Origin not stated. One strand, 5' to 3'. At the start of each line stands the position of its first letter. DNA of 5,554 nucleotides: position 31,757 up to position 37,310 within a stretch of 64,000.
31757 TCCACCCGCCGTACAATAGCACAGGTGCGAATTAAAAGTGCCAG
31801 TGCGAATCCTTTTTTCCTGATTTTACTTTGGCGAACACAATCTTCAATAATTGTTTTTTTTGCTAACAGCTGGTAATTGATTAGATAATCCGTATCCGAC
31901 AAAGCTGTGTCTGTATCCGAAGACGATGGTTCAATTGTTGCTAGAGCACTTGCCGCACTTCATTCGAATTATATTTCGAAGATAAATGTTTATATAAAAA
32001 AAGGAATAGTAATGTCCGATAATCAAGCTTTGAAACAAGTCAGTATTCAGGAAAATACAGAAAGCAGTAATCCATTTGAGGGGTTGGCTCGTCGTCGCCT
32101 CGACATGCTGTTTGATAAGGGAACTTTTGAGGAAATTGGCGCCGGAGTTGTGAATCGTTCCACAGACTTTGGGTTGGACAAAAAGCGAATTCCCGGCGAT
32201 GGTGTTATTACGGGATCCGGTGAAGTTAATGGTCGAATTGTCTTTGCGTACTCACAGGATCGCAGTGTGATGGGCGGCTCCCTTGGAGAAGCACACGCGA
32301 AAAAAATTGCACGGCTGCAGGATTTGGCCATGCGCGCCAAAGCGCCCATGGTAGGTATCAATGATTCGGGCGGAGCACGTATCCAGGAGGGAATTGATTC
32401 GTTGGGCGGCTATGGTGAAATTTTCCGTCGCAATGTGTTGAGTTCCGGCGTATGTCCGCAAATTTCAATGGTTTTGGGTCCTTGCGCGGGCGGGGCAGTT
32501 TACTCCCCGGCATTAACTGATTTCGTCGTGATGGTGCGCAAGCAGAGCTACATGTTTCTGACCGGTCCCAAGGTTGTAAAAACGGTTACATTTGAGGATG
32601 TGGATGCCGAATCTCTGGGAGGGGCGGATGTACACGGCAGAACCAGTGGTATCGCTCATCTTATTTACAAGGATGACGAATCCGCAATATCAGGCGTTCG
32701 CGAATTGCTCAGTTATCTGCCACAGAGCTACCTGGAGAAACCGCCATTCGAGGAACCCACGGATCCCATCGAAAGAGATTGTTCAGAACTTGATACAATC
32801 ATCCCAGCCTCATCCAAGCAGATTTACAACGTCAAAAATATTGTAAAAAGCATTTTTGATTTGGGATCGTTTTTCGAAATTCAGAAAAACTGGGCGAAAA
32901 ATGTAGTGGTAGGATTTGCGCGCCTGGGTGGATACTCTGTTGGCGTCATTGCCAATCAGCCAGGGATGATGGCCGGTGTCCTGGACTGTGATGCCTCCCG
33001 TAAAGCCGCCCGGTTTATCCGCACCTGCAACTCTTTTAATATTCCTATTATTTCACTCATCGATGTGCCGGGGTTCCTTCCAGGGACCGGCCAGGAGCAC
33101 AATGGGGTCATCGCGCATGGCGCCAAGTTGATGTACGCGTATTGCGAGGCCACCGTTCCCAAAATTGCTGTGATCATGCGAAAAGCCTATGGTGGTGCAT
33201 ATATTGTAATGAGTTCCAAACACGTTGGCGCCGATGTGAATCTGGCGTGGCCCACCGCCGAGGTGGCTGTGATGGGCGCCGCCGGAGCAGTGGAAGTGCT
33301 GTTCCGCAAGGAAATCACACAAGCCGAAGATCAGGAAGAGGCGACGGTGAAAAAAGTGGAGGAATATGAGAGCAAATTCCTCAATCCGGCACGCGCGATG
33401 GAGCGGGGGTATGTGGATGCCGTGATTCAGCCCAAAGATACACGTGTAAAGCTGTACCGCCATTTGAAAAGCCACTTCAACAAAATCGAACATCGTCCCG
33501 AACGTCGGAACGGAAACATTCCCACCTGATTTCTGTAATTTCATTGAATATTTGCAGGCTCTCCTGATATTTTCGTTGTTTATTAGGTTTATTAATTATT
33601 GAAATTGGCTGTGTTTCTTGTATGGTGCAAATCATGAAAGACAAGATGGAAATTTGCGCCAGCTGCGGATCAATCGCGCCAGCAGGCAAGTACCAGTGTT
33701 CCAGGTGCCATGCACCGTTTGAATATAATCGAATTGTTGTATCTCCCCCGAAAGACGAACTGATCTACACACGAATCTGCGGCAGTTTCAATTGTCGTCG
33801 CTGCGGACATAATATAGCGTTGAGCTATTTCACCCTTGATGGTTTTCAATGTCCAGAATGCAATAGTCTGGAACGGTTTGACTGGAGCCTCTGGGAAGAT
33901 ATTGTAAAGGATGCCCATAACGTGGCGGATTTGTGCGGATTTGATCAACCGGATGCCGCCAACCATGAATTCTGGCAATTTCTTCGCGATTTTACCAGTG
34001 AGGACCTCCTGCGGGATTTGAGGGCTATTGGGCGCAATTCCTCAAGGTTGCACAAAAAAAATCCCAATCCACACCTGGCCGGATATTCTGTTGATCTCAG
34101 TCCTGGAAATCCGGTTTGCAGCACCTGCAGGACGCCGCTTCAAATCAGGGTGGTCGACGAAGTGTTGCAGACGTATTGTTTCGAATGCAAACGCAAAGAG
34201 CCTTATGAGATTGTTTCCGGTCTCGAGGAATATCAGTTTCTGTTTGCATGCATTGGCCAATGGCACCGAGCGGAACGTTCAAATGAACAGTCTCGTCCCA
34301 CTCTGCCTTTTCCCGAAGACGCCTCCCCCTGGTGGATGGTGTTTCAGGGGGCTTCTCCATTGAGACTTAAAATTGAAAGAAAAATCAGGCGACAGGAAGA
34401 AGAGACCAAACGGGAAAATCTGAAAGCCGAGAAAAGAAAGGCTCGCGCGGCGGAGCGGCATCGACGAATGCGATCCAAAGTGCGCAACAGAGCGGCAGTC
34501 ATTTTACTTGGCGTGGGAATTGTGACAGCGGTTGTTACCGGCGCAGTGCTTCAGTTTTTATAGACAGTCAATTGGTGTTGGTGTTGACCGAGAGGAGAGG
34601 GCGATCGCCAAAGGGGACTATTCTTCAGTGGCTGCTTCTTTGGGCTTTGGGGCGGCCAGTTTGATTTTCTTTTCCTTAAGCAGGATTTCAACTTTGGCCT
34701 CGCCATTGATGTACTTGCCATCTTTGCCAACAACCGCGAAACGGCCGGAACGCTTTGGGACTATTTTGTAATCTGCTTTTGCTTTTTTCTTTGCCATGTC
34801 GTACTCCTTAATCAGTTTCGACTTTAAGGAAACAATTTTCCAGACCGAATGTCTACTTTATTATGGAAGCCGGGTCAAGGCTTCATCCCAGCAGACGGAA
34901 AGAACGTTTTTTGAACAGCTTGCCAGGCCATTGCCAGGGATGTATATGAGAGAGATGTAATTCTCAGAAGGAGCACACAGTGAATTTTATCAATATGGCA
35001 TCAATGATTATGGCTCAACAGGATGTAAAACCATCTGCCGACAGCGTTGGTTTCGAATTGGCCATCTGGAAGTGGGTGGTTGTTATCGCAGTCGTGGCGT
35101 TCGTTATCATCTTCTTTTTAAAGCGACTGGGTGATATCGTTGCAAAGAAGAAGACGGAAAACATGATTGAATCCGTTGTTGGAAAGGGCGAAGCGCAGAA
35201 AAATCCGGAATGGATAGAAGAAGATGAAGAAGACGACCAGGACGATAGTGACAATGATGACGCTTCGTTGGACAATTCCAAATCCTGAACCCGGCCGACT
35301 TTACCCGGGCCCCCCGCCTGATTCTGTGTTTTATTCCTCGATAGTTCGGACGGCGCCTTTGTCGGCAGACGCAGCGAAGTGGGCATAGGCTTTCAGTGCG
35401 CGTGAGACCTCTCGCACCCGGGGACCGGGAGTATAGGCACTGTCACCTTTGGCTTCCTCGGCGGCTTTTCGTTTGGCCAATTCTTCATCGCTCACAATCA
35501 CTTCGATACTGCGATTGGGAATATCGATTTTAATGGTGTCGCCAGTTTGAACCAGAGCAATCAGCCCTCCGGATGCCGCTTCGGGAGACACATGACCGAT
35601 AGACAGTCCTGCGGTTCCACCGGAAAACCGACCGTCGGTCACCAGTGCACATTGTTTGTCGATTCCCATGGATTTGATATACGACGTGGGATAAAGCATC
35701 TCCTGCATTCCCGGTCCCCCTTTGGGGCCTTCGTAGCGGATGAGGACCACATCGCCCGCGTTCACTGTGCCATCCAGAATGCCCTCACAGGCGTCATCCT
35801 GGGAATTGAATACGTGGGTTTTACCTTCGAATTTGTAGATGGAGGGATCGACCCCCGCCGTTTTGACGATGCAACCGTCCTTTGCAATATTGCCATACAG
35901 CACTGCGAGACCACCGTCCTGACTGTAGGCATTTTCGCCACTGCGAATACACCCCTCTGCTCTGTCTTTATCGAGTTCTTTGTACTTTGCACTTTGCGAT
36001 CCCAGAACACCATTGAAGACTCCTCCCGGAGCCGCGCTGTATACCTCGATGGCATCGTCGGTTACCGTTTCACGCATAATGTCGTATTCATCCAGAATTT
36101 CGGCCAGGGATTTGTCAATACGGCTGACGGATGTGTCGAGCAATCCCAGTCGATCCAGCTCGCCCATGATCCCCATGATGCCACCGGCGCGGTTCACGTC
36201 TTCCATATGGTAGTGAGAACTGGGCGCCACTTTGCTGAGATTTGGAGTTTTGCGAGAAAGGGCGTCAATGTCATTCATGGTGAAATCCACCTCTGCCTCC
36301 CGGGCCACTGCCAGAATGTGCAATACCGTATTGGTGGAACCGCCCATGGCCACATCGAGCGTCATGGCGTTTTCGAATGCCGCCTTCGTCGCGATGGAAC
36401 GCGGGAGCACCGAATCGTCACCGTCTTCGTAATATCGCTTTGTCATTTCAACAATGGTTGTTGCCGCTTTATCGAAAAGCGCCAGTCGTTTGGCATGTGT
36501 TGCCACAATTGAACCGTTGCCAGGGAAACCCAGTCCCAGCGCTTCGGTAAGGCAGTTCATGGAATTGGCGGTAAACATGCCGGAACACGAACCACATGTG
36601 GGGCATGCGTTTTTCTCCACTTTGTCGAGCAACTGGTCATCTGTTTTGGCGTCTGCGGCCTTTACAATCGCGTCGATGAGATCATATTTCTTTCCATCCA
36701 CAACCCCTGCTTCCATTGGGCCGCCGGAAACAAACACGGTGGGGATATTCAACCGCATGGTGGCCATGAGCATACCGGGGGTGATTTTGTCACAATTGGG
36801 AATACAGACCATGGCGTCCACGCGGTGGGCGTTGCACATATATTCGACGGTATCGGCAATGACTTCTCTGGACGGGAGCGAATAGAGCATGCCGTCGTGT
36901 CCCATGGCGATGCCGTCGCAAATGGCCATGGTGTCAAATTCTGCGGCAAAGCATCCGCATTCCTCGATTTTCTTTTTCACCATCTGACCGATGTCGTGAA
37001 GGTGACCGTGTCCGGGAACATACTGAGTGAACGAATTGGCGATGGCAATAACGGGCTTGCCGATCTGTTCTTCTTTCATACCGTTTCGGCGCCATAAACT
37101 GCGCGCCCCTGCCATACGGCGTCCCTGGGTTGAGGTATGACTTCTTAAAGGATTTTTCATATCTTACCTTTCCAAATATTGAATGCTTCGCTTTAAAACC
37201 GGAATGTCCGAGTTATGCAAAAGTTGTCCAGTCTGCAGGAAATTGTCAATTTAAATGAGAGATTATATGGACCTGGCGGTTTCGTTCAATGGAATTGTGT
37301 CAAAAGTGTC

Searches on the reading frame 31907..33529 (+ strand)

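Call 29: search_protein_families(library=pfam, proteins=[window:31907-33529:+])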
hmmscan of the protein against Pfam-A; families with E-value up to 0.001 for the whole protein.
window:31907-33529:+ (540 aa): 2 families
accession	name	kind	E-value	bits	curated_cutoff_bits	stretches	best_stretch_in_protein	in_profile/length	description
PF01039.27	Carboxyl_trans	-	8e-187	622.2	22.3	1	60-538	9-493/493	Carboxyl transferase domain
PF03255.19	ACCA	-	7.6e-14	52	23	1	331-436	92-206/310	Acetyl co-enzyme A carboxylase carboxyltransferase-like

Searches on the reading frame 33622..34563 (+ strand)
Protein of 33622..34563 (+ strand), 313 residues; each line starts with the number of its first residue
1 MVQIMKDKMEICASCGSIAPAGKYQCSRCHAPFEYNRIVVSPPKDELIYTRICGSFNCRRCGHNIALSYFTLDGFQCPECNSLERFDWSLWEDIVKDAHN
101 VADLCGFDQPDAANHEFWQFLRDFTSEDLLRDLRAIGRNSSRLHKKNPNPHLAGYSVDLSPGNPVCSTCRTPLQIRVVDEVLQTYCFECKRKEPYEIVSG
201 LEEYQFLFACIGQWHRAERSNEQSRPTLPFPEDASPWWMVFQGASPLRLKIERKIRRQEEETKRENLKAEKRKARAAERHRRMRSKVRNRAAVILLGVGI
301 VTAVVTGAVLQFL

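Call 29: search_protein_families(library=pfam, proteins=[window:33622-34563:+])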
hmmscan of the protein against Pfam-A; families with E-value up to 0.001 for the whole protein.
window:33622-34563:+ (313 aa): 1 family
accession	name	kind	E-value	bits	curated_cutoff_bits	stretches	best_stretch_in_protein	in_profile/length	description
PF12773.13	DZR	-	1.9e-05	25.2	27.3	0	159-192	8-33/45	Double zinc ribbon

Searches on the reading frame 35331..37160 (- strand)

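Call 29: search_protein_families(library=pfam, proteins=[window:35331-37160:-])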
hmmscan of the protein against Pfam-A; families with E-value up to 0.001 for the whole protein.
window:35331-37160:- (609 aa): 2 families
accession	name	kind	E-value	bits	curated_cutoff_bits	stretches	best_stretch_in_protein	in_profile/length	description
PF00920.27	ILVD_EDD_N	-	1.7e-124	415.5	27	1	35-349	1-309/316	Dihydroxy-acid/6-phosphogluconate dehydratase N-terminal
PF24877.1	ILV_EDD_C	-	9.7e-74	247.4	27.7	1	404-603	2-191/191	Dihydroxy-acid/6-phosphogluconate dehydratase C-terminal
